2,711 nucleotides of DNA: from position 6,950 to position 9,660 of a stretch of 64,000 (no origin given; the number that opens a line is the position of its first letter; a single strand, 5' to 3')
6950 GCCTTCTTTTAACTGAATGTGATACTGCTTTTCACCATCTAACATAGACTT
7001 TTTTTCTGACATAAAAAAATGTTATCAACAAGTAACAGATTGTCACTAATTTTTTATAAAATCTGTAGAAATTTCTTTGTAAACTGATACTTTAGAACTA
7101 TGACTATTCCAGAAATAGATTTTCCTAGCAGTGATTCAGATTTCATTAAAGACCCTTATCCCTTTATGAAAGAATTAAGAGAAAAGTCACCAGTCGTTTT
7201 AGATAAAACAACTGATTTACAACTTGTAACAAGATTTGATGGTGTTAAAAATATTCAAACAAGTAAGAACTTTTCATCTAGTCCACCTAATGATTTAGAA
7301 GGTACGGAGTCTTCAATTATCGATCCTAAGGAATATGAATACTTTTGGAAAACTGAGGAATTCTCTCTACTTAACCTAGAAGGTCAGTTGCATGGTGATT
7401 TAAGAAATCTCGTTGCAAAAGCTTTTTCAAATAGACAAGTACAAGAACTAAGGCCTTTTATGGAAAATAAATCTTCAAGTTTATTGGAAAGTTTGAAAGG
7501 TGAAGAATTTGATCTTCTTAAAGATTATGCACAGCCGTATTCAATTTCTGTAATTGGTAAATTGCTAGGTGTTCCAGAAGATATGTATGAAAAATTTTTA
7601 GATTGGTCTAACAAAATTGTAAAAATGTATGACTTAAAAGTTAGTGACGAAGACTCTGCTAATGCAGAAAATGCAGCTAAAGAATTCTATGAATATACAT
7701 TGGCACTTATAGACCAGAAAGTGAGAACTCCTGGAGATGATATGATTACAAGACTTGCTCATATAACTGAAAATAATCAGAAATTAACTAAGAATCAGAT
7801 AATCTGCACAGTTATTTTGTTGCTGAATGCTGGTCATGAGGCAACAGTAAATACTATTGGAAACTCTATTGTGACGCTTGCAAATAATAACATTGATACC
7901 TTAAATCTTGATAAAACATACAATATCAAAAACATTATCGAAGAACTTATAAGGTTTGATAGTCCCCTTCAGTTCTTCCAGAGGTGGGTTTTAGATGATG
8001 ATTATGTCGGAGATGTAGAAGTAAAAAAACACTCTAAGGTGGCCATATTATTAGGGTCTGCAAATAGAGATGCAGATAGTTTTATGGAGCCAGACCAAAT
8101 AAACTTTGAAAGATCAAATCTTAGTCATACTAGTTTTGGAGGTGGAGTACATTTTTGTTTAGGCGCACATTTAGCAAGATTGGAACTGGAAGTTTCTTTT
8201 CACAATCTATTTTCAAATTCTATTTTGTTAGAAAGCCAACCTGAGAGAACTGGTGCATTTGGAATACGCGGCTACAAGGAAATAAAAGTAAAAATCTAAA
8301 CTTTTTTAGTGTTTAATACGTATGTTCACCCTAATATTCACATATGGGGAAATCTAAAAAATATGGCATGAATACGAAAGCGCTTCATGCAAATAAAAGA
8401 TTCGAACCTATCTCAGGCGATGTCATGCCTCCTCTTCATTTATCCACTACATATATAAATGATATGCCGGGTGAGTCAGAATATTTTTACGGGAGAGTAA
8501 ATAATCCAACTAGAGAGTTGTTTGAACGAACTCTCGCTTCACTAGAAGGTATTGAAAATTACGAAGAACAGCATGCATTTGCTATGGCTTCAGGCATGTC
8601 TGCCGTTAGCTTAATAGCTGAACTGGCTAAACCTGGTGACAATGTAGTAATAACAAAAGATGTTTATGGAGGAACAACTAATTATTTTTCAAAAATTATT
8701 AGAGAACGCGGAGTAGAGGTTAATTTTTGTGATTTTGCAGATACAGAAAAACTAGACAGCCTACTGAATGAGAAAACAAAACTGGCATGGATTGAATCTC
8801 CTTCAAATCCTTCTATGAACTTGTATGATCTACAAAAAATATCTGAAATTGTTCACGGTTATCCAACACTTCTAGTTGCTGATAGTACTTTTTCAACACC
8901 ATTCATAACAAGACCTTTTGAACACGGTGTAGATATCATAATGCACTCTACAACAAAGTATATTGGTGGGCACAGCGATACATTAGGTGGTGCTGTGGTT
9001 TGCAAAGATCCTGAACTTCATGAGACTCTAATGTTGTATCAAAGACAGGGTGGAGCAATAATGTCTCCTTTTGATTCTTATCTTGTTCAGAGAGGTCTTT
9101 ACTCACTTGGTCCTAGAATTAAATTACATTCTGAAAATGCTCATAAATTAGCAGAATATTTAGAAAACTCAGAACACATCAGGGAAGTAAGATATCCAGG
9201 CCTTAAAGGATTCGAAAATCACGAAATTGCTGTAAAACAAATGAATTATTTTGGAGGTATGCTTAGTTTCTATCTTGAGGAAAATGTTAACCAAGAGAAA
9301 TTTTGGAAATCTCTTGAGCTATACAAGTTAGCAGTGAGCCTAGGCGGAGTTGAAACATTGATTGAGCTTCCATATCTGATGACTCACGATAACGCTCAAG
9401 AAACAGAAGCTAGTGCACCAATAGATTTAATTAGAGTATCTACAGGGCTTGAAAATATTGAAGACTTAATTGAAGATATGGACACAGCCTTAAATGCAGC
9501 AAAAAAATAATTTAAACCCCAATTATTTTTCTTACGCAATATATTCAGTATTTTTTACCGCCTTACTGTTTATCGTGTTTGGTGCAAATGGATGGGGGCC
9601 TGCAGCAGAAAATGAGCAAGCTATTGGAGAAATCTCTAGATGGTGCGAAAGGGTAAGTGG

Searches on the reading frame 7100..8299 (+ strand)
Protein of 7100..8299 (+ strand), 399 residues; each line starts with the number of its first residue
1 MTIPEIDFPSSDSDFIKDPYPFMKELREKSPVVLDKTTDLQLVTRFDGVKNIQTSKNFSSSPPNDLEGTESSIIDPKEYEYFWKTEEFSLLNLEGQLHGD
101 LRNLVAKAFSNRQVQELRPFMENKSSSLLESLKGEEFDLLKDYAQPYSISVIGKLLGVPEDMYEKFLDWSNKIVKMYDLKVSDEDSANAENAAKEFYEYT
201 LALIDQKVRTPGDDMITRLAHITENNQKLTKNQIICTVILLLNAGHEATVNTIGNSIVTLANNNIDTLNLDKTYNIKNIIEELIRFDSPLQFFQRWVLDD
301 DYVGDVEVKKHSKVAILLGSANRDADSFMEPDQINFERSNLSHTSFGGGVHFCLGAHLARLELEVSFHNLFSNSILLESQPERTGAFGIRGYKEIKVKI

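Call 22: search_protein_families(library=ncbifam, proteins=[window:7100-8299:+], max_evalue=0.00001)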
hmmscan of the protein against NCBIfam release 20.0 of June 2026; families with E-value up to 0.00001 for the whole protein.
window:7100-8299:+ (399 aa): 7 families
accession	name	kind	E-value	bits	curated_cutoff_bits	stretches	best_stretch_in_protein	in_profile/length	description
TIGR04538.1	P450_cycloAA_1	subfamily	4.1e-49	167.5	500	1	12-370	4-362/395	cytochrome P450, cyclodipeptide synthase-associated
NF041177.1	Cyp119_Thmprot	equivalog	6.5e-49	166.7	680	1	20-397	2-364/368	cytochrome P450 Cyp119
NF045816.1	PentlenlactSyn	equivalog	6.4e-35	120.6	700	1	21-372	17-364/396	pentalenolactone synthase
NF041802.1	P450_SolI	exception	4.4e-30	104.5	850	1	85-398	104-421/424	solanimycin biosynthesis cytochrome P450 SolI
TIGR04458.1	CYP450_TxtE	equivalog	2.7e-29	102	500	1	9-372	3-373/403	4-nitrotryptophan synthase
TIGR04515.1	P450_rel_GT_act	subfamily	1.7e-26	93.5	343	1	17-367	31-352/386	P450-derived glycosyltransferase activator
NF050147.1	aminopyruv_ApyO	equivalog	1.7e-07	30.2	525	1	90-370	80-389/444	RiPP biosynthesis cytochrome P450 ApyO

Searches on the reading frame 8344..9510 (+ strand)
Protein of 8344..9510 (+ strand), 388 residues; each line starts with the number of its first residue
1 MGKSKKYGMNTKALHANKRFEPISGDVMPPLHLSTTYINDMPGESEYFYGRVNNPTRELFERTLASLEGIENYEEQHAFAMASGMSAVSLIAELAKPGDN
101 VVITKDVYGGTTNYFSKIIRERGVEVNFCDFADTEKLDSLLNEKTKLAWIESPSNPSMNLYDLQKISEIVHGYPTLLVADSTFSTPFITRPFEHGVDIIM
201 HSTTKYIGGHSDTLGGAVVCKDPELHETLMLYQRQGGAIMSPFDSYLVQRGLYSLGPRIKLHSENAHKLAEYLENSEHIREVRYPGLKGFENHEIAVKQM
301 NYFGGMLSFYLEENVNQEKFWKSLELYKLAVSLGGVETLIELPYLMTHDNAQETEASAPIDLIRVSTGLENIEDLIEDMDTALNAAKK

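Call 22: search_protein_families(library=ncbifam, proteins=[window:8344-9510:+], max_evalue=0.00001)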
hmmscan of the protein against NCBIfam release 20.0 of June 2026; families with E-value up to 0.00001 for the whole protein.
window:8344-9510:+ (388 aa): 43 families (the best 25 are shown)
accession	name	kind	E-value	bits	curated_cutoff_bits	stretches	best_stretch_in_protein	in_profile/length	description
NF005871.0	PRK07811.1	equivalog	1.2e-117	392.8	513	1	3-384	7-387/389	cystathionine gamma-synthase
TIGR02080.1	O_succ_thio_ly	equivalog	3.6e-97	325.5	504.55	1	25-385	20-381/382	cystathionine gamma-synthase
NF005810.0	PRK07671.1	equivalog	5.6e-97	325.1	594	1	10-383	4-376/377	bifunctional cystathionine gamma-lyase/homocysteine desulfhydrase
NF004821.0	PRK06176.1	equivalog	2.1e-95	319.8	642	1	9-385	3-378/380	cystathionine gamma-synthase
NF006095.0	PRK08247.1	equivalog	8.5e-93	311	585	1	6-387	3-367/369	methionine biosynthesis PLP-dependent protein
TIGR01328.1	met_gam_lyase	equivalog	9.1e-92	307.9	549.7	1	8-385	3-390/391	methionine gamma-lyase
NF005695.0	PRK07503.1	equivalog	2.2e-91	306.6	666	1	4-387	5-398/403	methionine gamma-lyase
NF005976.0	PRK08064.1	equivalog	2.2e-90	303.4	627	1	5-387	3-384/390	cystathionine beta-lyase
TIGR01329.1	cysta_beta_ly_E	equivalog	3.7e-87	292.5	487.5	1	11-386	3-381/383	cystathionine beta-lyase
NF006097.0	PRK08249.1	equivalog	4.7e-86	288.6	600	1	5-387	7-397/402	cystathionine gamma-synthase family protein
NF004876.0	PRK06234.1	subfamily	5e-84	282.6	666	1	5-386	5-398/400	methionine gamma-lyase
TIGR01326.1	OAH_OAS_sulfhy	subfamily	7.1e-84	281.9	495.1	2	9-219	2-217/418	O-acetylhomoserine aminocarboxypropyltransferase/cysteine synthase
NF005961.0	PRK08045.1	equivalog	6.4e-82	275.2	690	1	25-388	21-385/386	cystathionine gamma-synthase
NF005758.0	PRK07582.1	equivalog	1.8e-81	273.8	440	1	4-386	4-371/372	cystathionine gamma-lyase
NF006347.0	PRK08574.1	equivalog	3.5e-81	272.9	477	1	11-385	5-384/385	cystathionine gamma-synthase family protein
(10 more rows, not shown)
